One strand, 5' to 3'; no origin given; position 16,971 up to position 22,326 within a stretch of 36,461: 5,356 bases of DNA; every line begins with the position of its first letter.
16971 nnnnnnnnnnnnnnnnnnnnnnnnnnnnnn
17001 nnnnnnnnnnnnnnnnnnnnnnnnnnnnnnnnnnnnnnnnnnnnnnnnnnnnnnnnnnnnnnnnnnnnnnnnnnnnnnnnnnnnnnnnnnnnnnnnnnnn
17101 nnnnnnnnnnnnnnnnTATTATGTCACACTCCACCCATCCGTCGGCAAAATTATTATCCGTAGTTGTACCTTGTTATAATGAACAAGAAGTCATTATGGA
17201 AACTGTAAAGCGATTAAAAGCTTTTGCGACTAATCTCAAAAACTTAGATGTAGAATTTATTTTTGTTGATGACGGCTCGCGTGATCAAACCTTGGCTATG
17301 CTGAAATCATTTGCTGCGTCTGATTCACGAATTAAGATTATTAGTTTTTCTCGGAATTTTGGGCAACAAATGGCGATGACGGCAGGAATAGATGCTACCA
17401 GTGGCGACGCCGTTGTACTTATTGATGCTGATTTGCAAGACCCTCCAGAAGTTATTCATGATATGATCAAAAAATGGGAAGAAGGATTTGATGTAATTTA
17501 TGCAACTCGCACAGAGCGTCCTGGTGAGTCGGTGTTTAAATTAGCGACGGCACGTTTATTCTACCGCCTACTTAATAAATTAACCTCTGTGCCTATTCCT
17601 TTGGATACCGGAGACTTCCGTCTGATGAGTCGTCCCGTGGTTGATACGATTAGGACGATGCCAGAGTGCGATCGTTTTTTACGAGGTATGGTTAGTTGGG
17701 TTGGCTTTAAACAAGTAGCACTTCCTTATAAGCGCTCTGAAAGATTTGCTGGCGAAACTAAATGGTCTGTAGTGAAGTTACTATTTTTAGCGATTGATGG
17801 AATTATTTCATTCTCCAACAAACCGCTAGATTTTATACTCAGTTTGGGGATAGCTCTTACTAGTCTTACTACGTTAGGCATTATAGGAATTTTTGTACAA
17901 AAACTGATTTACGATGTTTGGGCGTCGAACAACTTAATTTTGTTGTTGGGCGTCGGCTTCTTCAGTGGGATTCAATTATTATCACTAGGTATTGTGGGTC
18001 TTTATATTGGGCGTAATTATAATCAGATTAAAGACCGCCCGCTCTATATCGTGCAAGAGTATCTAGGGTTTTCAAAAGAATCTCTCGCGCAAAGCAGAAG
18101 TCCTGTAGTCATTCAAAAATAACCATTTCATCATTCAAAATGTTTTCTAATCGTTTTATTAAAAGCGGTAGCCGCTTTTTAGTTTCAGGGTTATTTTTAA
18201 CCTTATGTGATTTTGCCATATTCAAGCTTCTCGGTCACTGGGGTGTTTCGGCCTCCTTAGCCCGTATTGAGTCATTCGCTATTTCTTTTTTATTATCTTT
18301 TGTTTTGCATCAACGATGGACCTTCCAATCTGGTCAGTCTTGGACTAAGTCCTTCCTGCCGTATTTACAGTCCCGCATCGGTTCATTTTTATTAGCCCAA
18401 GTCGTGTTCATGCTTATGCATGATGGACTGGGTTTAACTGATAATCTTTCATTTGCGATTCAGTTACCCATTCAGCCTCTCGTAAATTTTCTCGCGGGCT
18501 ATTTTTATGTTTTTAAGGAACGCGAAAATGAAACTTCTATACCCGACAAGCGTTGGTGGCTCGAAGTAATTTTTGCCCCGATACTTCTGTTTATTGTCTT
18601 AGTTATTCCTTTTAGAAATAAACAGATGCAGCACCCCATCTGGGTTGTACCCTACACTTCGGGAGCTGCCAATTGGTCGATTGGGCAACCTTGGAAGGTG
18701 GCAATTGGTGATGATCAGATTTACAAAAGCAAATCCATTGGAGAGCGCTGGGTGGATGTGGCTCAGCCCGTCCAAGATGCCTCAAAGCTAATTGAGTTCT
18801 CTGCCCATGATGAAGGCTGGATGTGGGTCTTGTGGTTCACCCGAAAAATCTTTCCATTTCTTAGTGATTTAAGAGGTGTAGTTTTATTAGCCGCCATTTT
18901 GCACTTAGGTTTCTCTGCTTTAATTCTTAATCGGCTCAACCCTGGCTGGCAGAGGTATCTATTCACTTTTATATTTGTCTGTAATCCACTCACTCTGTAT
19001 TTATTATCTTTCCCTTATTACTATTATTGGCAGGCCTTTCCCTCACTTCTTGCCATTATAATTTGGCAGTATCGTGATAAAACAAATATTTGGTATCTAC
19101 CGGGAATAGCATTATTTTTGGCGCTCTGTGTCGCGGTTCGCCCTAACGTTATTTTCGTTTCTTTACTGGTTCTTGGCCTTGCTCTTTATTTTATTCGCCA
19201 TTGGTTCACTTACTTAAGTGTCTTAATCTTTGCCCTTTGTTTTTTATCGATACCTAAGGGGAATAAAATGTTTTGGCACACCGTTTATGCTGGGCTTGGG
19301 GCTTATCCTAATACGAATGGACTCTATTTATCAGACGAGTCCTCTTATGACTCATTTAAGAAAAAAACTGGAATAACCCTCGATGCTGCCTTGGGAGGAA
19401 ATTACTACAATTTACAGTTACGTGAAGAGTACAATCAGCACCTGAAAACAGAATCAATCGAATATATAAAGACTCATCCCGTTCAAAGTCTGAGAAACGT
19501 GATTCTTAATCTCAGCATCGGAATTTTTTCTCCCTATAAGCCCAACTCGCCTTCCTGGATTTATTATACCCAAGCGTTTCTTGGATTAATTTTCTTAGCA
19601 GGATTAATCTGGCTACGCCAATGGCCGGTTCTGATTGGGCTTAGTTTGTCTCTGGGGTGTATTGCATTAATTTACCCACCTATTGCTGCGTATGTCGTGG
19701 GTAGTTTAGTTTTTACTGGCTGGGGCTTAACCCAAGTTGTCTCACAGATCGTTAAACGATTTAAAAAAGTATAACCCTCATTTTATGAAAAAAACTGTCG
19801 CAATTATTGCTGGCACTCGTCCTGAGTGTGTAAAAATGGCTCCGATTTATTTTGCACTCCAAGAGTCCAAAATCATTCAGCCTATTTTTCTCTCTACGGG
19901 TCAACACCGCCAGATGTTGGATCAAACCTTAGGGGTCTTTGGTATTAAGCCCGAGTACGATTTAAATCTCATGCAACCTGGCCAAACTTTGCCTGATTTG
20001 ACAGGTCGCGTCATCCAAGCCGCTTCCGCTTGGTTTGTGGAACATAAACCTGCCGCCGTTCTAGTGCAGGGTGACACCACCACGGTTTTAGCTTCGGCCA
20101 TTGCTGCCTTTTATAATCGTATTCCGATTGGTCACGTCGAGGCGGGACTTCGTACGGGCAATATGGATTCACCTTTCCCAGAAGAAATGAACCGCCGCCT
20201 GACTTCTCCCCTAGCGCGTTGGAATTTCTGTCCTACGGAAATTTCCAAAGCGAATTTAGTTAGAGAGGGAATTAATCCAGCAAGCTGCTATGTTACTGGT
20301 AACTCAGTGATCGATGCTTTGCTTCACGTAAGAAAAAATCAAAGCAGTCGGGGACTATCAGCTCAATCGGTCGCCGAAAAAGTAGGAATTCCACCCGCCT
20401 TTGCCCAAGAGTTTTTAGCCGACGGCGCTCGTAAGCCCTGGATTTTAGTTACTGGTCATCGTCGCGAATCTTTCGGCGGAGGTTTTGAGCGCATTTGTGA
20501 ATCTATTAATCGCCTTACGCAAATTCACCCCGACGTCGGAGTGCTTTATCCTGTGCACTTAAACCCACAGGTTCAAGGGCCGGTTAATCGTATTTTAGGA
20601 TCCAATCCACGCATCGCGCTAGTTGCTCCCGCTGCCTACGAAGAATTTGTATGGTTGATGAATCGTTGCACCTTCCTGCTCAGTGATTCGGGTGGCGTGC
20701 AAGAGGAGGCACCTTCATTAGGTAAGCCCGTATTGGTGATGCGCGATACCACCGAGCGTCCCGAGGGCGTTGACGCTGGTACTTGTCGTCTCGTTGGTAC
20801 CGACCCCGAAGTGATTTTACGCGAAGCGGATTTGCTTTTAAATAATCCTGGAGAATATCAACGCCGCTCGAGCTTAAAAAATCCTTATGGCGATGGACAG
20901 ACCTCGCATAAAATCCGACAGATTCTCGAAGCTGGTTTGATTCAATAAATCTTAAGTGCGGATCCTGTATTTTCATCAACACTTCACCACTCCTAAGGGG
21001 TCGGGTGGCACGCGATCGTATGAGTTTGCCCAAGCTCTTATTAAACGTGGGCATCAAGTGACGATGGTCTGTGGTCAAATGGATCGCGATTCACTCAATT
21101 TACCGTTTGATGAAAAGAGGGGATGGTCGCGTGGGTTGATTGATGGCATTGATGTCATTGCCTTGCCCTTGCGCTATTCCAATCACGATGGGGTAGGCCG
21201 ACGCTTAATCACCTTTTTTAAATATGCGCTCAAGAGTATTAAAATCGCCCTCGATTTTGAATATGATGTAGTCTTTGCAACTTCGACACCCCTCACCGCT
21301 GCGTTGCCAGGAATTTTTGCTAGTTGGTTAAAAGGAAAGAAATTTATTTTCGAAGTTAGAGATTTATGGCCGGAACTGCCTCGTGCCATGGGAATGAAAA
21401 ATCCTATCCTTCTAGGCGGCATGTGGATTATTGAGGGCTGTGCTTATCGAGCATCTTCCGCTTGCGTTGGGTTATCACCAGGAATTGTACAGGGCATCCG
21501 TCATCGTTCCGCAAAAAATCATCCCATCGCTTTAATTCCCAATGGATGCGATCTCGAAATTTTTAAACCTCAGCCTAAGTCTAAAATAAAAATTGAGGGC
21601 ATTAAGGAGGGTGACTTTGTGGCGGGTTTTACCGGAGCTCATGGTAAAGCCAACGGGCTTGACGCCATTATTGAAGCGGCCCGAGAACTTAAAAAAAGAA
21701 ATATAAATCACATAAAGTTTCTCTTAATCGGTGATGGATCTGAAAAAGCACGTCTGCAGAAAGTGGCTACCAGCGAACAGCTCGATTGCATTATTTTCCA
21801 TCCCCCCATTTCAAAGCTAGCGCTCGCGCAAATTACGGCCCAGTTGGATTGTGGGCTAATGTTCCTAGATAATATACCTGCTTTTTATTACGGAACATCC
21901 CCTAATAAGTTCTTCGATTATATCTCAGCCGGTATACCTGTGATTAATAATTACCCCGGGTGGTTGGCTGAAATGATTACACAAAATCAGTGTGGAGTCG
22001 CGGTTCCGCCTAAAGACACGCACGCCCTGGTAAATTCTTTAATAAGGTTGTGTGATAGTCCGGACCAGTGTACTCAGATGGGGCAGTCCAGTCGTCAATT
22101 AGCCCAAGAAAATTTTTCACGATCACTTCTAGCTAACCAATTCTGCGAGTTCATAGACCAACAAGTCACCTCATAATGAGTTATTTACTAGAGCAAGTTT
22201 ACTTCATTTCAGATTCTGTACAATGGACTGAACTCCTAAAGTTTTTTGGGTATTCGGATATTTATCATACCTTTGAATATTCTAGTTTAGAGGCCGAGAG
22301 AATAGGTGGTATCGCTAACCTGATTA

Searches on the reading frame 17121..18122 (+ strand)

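Call 7: search_protein_families(library=pfam, proteins=[window:17121-18122:+], max_evalue=0.00001)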
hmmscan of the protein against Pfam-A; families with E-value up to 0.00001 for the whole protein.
window:17121-18122:+ (333 aa): 3 families
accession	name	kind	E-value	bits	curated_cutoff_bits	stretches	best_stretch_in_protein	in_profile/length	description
PF00535.33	Glycos_transf_2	-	2.2e-36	125.7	23.3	1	13-177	1-167/168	Glycosyl transferase family 2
PF10111.15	Glyco_tranf_2_2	-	6.5e-09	36.1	27.3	1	13-115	1-102/276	Glycosyltransferase like family 2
PF13641.12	Glyco_tranf_2_3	-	6.7e-09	36.5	27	1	12-105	3-97/230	Glycosyltransferase like family 2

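Call 47: search_protein_families(library=ncbifam, proteins=[window:17121-18122:+], max_evalue=0.001)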
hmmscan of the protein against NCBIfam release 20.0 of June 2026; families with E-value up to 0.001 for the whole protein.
window:17121-18122:+ (333 aa): 24 families
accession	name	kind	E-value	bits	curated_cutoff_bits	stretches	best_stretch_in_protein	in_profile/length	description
NF047588.1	GlcsyltransPgfSStrep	equivalog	4.5e-90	302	500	1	12-313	3-304/308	glycosyltransferase PgfS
NF007986.1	PRK10714.1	equivalog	9e-52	176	529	1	10-315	6-312/316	undecaprenyl-phosphate 4-deoxy-4-formamido-L-arabinose transferase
TIGR03937.1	PgaC_IcaA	equivalog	8.2e-20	71.1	422.3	1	6-121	41-152/407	poly-beta-1,6-N-acetyl-D-glucosamine synthase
TIGR04283.1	glyco_like_mftF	equivalog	2.1e-13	50.4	182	1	12-119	1-97/221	TIGR04283 family arsenosugar biosynthesis glycosyltransferase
NF041875.1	EPS_EpsD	equivalog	3e-13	49.9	370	1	12-126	1-111/325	exopolysaccharide biosynthesis glycosyltransferase EpsD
NF047683.1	TeichurnBiosyTuaG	equivalog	4.3e-13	49.5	400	1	9-112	5-104/252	teichuronic acid biosynthesis protein TuaG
NF007482.0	PRK10073.1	equivalog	3.5e-12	46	423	1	8-116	4-107/334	glycosyltransferase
TIGR04242.1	nodulat_NodC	equivalog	6.6e-12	45.1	550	1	12-119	50-156/395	chitooligosaccharide synthase NodC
NF010496.0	PRK13915.1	equivalog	2.7e-11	43.1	262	1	10-112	31-135/307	glucosyl-3-phosphoglycerate synthase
NF050050.1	ProtGlycPglI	equivalog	7.3e-10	38.7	500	1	11-128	3-117/306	GalNAc(5)-diNAcBac-PP-undecaprenol beta-1,3-glucosyltransferase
TIGR03965.1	mycofact_glyco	equivalog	1.4e-09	37.3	280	1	4-116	68-176/467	mycofactocin biosynthesis glycosyltransferase MftF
NF058614.1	PPMAGASynPpgS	equivalog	3.2e-09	36.6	370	1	14-137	4-120/226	polyprenyl-phospho-N-acetylgalactosaminyl synthase PpgS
TIGR03111.1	glyc2_xrt_Gpos1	hypoth_equivalog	2.7e-08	33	363.95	1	12-151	51-187/439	TIGR03111 family XrtG-associated glycosyltransferase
NF045692.1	OglycostaseCruG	equivalog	1e-07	31.3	600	1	12-127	43-161/386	2'-O-glycosyltransferase CruG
TIGR04182.1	glyco_TIGR04182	equivalog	2.7e-07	30.3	325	1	13-140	3-119/293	S-layer glycoprotein N-glycosyltransferase AglJ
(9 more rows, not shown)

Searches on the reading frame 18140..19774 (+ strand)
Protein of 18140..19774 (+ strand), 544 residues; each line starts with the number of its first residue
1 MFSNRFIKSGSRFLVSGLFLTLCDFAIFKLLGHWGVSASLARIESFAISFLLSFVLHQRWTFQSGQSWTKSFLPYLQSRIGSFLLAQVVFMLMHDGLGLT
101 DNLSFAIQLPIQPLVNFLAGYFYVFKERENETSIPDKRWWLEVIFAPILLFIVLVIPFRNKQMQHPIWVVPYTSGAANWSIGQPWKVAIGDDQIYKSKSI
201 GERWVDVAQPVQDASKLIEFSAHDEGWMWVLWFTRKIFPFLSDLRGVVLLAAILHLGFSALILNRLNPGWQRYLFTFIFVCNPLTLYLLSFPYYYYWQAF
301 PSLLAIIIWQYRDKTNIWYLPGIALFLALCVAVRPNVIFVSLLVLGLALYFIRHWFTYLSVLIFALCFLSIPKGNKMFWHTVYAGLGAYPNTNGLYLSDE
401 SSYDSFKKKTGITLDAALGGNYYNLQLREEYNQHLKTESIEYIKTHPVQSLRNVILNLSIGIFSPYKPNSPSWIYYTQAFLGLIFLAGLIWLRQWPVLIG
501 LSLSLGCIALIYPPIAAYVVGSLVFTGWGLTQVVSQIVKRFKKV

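Call 7: search_protein_families(library=pfam, proteins=[window:18140-19774:+], max_evalue=0.00001)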
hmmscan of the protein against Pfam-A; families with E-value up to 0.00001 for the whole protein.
window:18140-19774:+ (544 aa): 1 family
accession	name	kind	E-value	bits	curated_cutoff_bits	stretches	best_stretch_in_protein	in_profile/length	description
PF04138.20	GtrA_DPMS_TM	-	8.9e-15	55.4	26.1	1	12-125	1-117/117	GtrA/DPMS, transmembrane domain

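Call 46: search_protein_families(library=pfam, proteins=[window:18140-19774:+], max_evalue=0.05)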
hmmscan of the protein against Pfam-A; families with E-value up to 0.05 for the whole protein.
window:18140-19774:+ (544 aa): 1 family
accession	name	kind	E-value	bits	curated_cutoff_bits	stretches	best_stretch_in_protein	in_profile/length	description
PF04138.20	GtrA_DPMS_TM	-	8.9e-15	55.4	26.1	1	12-125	1-117/117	GtrA/DPMS, transmembrane domain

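Call 47: search_protein_families(library=ncbifam, proteins=[window:18140-19774:+], max_evalue=0.001)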
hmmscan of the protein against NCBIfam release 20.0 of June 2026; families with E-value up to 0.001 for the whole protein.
window:18140-19774:+ (544 aa): 0 families

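Call 80: search_solved_structures(query=window:18140-19774:+, max_evalue=10)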
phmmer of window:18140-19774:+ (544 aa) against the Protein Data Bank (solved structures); distinct sequences matched with E-value up to 10: 1.
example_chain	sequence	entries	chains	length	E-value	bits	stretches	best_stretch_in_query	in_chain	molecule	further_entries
9x2m_2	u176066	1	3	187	0.21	13.2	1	275-365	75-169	PTS system glucitol/sorbitol-specific EIIC component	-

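Call 100: predict_structure(protein=window:18140-19774:+)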
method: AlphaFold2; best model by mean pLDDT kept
length: 544 residues; sequences in the alignment: 1
mean_pLDDT: 42.4   pTM: 0.21
mean pLDDT of the five models: 42.4, 42.1, 38.3, 37.2, 36.5
residues with pLDDT >= 90: 0; 70-90: 0; 50-70: 89; < 50: 455
segments of 3 or more residues with pLDDT < 50: 1-14, 32-34, 51-135, 137-145, 147-245, 258-264, 268-312, 314-318, 328-344, 346-403, 411-462, 464-471, 506-510, 512-536, 540-544
pLDDT, mean of each block of 10 residues (from residue 1): 37 51 55 53 51 44 41 42 41 36 40 45 47 44 45 39 29 26 28 30 28 27 32 41 47 50 49 44 42 38 46 48 49 44 48 44 47 39 33 34 51 39 35 38 37 46 45 53 58 55 48 42 39 48 46
secondary structure, 60 per line:
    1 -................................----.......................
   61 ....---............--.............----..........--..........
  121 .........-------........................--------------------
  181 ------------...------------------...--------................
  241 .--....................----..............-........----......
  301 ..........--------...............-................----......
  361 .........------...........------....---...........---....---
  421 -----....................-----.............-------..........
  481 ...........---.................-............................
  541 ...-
elements in order: H2-33 H38-64 H68-79 H82-94 H99-108 H111-129 H137-160 H225-241 H244-263 H268-281 H283-290 H295-310 H319-333 H335-350 H355-369 H376-386 H393-396 H400-410 H414-417 H426-445 H451-463 H471-491 H495-511 H513-543

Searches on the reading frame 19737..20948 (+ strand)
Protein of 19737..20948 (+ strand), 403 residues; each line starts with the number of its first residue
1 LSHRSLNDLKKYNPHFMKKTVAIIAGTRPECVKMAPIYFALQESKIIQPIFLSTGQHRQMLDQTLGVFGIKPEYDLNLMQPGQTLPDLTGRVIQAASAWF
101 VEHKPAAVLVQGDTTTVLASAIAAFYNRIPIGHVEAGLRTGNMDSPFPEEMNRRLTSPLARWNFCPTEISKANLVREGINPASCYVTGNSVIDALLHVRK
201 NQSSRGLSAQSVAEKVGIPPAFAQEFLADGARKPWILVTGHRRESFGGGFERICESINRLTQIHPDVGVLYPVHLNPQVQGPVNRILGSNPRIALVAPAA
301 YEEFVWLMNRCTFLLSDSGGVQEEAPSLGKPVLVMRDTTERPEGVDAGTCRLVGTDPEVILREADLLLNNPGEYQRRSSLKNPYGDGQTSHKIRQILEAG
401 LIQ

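Call 7: search_protein_families(library=pfam, proteins=[window:19737-20948:+], max_evalue=0.00001)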
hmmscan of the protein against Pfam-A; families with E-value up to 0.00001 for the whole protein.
window:19737-20948:+ (403 aa): 1 family
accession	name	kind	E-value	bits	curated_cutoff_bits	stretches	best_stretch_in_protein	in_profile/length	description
PF02350.25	Epimerase_2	-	1.2e-108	363.5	30.6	1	40-398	2-347/347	UDP-N-acetylglucosamine 2-epimerase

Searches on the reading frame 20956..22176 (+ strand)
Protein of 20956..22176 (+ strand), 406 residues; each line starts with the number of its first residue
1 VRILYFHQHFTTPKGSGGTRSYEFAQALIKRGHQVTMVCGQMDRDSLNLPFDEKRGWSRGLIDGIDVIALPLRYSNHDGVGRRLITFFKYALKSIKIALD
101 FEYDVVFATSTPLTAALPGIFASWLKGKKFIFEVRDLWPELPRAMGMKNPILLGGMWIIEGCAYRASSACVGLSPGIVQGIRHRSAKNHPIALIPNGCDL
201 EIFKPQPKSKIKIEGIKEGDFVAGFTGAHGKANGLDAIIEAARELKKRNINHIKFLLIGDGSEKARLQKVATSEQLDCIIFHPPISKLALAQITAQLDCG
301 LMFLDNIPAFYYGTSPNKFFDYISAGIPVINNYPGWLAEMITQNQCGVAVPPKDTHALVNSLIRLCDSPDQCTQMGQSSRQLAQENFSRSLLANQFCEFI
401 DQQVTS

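Call 7: search_protein_families(library=pfam, proteins=[window:20956-22176:+], max_evalue=0.00001)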
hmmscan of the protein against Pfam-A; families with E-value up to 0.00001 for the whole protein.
window:20956-22176:+ (406 aa): 4 families
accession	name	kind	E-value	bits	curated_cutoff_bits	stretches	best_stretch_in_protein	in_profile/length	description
PF00534.26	Glycos_transf_1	-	1.4e-16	60.9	26.4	1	210-381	5-171/172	Glycosyl transferases group 1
PF13579.12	Glyco_trans_4_4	-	4.4e-15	56.8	29.7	1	18-197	4-158/158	Glycosyl transferase 4-like domain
PF13692.12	Glyco_trans_1_4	-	7.7e-15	55.8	27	1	222-367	3-141/142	Glycosyl transferases group 1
PF13439.12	Glyco_transf_4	-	2.5e-12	47.6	28.5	1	19-201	6-169/170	Glycosyltransferase Family 4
